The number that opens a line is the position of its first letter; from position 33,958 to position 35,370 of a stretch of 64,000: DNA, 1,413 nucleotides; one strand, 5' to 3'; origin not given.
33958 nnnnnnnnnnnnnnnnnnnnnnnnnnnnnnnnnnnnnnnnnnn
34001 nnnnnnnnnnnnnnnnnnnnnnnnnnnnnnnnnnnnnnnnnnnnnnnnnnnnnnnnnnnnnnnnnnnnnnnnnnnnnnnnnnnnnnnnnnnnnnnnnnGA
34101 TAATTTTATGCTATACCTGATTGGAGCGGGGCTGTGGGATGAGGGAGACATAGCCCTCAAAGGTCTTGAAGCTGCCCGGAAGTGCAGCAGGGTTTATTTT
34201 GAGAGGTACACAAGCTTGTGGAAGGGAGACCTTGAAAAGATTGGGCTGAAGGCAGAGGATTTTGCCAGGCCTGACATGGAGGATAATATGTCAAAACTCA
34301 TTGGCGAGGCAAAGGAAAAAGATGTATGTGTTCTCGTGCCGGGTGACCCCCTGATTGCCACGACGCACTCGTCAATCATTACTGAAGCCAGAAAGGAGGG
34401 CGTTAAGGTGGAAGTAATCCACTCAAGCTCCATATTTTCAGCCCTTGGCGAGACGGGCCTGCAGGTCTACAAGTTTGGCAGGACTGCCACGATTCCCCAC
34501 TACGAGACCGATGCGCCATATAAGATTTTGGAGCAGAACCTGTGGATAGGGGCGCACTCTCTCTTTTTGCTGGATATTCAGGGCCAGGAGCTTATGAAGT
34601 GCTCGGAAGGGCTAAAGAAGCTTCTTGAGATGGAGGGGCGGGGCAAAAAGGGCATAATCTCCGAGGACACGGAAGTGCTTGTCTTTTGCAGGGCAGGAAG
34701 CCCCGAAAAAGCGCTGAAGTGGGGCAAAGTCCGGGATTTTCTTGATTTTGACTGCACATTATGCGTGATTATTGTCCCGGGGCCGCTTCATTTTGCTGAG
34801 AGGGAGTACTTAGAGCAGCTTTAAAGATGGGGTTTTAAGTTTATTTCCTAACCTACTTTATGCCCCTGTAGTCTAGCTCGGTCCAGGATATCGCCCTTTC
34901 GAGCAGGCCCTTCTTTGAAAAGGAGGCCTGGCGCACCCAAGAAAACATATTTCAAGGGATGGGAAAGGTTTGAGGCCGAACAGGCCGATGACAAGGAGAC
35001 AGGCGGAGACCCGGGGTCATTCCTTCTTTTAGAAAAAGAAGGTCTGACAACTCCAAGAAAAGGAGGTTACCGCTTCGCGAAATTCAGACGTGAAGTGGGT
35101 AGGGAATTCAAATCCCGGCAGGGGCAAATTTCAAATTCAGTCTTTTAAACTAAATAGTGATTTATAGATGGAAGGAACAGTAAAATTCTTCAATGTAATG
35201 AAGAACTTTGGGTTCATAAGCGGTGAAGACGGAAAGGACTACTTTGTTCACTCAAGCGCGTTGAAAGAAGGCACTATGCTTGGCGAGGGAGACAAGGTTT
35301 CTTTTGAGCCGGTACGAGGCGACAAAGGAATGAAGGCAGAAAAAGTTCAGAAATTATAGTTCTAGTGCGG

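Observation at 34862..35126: tRNA-Glu(UUC) interrupted by two ~95-nt introns, one of them inside the T-arm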

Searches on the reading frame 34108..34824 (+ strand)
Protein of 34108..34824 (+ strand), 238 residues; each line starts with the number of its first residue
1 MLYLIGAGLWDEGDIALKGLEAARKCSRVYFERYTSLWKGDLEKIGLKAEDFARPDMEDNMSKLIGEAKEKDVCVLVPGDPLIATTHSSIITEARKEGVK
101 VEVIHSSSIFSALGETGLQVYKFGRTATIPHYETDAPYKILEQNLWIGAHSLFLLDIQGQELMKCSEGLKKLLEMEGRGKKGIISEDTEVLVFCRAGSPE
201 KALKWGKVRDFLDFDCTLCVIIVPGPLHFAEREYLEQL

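Call 10: find_encoding_contigs(protein=window:34108-34824:+, flank=10000, max_places=10)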
Protein window:34108-34824:+ (238 aa): 1 contig read that carries it; 1 place shown.
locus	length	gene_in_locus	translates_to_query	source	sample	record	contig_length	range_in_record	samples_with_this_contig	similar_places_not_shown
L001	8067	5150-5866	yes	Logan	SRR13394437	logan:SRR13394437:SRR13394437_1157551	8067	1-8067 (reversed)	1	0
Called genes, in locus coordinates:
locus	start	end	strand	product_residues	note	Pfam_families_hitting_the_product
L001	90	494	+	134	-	-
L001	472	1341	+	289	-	-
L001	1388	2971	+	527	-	-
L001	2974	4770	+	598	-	-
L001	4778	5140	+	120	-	PF01981:PTH2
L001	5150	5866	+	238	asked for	PF00590:TP_methylase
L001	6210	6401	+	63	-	PF00313:CSD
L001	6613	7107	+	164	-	-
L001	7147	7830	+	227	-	-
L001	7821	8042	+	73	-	-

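Call 12: find_homologous_proteins(query=window:34108-34821:+, max_evalue=1e-20)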
Query window:34108-34821:+ (238 aa): 862 proteins with E <= 1e-20 among 1281 candidates; the best 120 are listed.
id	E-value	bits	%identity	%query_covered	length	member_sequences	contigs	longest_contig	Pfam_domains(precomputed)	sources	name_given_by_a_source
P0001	1.8e-156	537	100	100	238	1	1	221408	PF00590.26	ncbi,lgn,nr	ncbi:MAG: diphthine synthase [Candidatus Aenigmarchaeota archaeon]|nr:diphthine synthase [Candidatus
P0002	1.9e-113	396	72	100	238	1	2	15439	PF00590.26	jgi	-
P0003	7.4e-113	394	73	100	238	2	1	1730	PF00590.26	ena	-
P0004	6.8e-112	391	72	100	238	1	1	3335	PF00590.26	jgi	jgi:diphthine synthase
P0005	1.1e-111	390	71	100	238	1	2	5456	PF00590.26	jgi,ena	jgi:diphthine synthase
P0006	1.8e-109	383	71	100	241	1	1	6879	PF00590.26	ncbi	ncbi:MAG: diphthine synthase [Candidatus Aenigmatarchaeota archaeon]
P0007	5.5e-108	378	70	100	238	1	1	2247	PF00590.26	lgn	-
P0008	4.3e-105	369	69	100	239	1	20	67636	PF00590.26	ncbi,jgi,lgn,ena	jgi:diphthine synthase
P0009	9.8e-100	351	63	100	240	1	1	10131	PF00590.26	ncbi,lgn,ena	-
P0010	2.2e-99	350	62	100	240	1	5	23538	PF00590.26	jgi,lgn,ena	-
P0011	1.8e-95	337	61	100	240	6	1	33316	PF00590.26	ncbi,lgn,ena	-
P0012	3.7e-92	326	58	100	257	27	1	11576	PF00590.26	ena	-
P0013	5.6e-92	326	60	100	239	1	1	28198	PF00590.26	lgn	-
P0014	8.2e-92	325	61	100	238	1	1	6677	PF00590.26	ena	-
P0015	2.0e-91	324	59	100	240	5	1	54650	PF00590.26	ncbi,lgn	-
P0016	8.6e-91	322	59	100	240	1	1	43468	PF00590.26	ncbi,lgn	-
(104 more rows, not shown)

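Call 13: find_encoding_contigs(protein=P0002, flank=4000, max_places=3)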
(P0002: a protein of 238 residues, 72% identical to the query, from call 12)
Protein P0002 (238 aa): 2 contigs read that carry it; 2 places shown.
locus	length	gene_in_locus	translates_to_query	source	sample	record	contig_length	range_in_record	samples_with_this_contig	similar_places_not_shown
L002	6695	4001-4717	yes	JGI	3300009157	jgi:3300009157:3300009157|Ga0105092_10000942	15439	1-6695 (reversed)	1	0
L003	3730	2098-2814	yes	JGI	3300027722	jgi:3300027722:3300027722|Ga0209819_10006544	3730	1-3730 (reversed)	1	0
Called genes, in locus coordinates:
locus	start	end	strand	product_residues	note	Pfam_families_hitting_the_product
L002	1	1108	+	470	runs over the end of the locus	-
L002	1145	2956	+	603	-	-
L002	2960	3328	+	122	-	PF01981:PTH2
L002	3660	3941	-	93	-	-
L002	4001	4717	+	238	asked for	PF00590:TP_methylase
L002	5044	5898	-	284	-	-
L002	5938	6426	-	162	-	-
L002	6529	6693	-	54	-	?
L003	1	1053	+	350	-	?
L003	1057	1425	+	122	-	PF01981:PTH2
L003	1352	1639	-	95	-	-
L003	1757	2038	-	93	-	-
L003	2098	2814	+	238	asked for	PF00590:TP_methylase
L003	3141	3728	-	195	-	?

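Call 14: find_encoding_contigs(protein=P0008, flank=4000, max_places=3)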
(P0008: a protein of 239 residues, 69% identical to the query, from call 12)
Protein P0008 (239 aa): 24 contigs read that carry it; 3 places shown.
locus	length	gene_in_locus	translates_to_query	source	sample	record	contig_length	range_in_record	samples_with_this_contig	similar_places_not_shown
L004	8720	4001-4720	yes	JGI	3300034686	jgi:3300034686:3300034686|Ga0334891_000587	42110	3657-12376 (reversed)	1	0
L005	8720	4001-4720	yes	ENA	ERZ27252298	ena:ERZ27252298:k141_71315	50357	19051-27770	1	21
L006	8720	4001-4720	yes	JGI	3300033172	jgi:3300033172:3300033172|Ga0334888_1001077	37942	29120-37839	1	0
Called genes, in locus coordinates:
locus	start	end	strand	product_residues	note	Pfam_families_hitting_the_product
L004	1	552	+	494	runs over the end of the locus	PF00226:DnaJ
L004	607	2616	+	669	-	-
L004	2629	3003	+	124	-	PF01981:PTH2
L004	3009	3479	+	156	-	-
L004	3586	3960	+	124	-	-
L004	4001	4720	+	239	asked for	PF00590:TP_methylase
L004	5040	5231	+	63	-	PF00313:CSD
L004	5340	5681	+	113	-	-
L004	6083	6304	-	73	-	PF02001:DUF134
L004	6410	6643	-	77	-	-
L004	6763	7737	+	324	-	PF26233:NicX, PF02073:Peptidase_M29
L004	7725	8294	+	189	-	PF01300:Sua5_yciO_yrdC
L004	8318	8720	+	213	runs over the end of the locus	PF00160:Pro_isomerase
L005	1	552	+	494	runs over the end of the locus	PF00226:DnaJ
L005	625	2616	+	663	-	-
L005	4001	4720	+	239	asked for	PF00590:TP_methylase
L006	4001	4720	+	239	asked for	PF00590:TP_methylase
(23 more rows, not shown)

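Call 15: find_encoding_contigs(protein=P0010, flank=4000, max_places=3)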
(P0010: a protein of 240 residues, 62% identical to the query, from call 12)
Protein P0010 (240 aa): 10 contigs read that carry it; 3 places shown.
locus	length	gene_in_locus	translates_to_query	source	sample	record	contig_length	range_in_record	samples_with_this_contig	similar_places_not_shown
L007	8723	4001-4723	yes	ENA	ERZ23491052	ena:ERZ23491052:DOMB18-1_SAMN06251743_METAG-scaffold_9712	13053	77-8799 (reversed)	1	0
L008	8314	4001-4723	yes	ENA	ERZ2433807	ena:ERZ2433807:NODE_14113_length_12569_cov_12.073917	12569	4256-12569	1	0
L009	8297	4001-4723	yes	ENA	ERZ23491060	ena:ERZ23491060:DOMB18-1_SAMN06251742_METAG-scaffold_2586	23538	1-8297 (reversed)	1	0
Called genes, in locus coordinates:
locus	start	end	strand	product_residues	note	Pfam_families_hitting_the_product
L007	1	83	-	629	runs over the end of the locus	PF09826:Beta_propel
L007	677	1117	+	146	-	PF27325:MJ0538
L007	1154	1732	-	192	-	-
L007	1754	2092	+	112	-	PF01981:PTH2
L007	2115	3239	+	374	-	PF01979:Amidohydro_1, PF07969:Amidohydro_3 (faint)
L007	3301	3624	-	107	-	-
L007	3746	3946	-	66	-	-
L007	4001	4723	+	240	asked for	PF00590:TP_methylase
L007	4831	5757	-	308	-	-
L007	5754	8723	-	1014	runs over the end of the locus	?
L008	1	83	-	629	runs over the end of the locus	PF09826:Beta_propel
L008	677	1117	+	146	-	PF27325:MJ0538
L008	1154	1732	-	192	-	-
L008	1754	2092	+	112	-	PF01981:PTH2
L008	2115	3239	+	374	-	PF01979:Amidohydro_1, PF07969:Amidohydro_3 (faint)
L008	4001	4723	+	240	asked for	PF00590:TP_methylase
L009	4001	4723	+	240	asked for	PF00590:TP_methylase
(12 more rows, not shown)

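Call 16: find_encoding_contigs(protein=P0011, flank=4000, max_places=3)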
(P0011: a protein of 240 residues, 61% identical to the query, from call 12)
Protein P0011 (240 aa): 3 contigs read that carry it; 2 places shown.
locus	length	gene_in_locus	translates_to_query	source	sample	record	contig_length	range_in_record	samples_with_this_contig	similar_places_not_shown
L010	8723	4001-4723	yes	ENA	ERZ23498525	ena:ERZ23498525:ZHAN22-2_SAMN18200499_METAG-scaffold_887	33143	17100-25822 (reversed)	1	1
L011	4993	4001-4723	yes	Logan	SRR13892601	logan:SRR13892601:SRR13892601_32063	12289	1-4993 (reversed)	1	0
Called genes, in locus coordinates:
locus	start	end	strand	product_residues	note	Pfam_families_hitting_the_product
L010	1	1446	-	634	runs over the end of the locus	PF09826:Beta_propel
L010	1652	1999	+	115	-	-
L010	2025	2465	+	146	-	PF27325:MJ0538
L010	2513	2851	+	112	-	PF01981:PTH2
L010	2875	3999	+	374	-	PF07969:Amidohydro_3 (faint), PF01979:Amidohydro_1 (weak)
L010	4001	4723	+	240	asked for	PF00590:TP_methylase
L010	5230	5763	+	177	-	PF22769:DCD, PF00692:dUTPase (weak)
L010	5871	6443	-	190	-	PF00827:Ribosomal_L15e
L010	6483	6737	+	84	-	-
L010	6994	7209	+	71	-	-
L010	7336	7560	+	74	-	PF00125:Histone, PF15511:CENP-T_C (weak), PF00808:CBFD_NFYB_HMF, PF02969:TAF (weak), PF15630:CENP-S (weak)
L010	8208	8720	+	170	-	-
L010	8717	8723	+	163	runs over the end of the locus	-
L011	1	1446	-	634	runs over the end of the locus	PF09826:Beta_propel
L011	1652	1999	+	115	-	-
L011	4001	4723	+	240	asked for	PF00590:TP_methylase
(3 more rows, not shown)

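Call 23: find_encoding_contigs(protein=P0009, flank=2500, max_places=1)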
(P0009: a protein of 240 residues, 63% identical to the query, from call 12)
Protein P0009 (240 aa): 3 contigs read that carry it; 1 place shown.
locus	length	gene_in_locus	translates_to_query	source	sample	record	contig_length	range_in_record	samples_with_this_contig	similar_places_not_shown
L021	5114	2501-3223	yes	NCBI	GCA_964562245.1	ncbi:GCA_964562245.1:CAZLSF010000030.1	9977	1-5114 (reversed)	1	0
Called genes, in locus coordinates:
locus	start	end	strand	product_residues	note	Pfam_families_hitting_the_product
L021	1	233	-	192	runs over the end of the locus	-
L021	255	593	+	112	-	PF01981:PTH2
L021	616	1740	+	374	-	PF01979:Amidohydro_1, PF07969:Amidohydro_3 (faint)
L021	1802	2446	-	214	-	PF13847:Methyltransf_31 (faint)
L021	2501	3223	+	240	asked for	PF00590:TP_methylase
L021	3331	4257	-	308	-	-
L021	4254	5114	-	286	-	?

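Call 24: find_encoding_contigs(protein=P0013, flank=2500, max_places=1)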
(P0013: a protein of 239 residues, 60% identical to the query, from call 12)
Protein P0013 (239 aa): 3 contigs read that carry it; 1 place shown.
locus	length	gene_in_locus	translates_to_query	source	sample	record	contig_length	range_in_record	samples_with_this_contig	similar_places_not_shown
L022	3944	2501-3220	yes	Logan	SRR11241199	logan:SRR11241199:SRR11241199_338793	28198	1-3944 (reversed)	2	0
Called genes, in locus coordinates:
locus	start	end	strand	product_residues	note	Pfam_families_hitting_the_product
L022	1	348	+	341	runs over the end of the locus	-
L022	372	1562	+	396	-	PF04894:Nre_N, PF04895:Nre_C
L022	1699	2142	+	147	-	PF27325:MJ0538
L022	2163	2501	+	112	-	PF01981:PTH2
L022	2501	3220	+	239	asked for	PF00590:TP_methylase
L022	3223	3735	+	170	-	-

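Call 25: find_encoding_contigs(protein=P0015, flank=2500, max_places=1)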
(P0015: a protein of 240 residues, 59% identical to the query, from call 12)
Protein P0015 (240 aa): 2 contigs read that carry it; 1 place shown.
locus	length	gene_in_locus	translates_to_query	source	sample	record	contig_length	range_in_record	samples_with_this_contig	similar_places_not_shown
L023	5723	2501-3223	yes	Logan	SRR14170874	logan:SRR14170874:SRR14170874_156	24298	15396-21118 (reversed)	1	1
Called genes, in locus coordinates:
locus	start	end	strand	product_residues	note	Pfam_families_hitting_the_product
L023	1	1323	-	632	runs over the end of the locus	PF09826:Beta_propel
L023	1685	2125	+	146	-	PF27325:MJ0538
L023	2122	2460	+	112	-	PF01981:PTH2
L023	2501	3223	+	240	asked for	PF00590:TP_methylase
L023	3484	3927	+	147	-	PF00692:dUTPase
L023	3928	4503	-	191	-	PF00827:Ribosomal_L15e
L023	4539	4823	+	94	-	-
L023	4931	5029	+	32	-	-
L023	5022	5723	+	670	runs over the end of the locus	PF12161:HsdM_N, PF02384:N6_Mtase, PF07669:Eco57I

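Call 26: find_encoding_contigs(protein=P0016, flank=2500, max_places=1)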
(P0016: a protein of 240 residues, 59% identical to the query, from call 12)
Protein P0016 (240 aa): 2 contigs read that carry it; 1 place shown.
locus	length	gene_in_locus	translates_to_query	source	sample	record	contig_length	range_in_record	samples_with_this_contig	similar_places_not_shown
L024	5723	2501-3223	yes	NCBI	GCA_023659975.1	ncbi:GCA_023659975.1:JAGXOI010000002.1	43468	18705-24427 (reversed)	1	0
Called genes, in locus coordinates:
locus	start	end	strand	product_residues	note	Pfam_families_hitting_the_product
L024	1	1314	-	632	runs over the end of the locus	PF09826:Beta_propel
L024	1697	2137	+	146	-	PF27325:MJ0538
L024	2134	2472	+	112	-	PF01981:PTH2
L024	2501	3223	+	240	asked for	PF00590:TP_methylase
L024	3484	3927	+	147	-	PF00692:dUTPase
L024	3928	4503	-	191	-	PF00827:Ribosomal_L15e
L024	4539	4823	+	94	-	-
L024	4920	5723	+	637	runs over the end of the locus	PF01555:N6_N4_Mtase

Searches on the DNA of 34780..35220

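Call 60: search_rna_families(source=window, start=34780, end=35220, threshold=evalue, max_evalue=10, show_alignments=3)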
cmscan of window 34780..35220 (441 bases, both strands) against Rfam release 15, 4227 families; matches with E-value up to 10: 0.
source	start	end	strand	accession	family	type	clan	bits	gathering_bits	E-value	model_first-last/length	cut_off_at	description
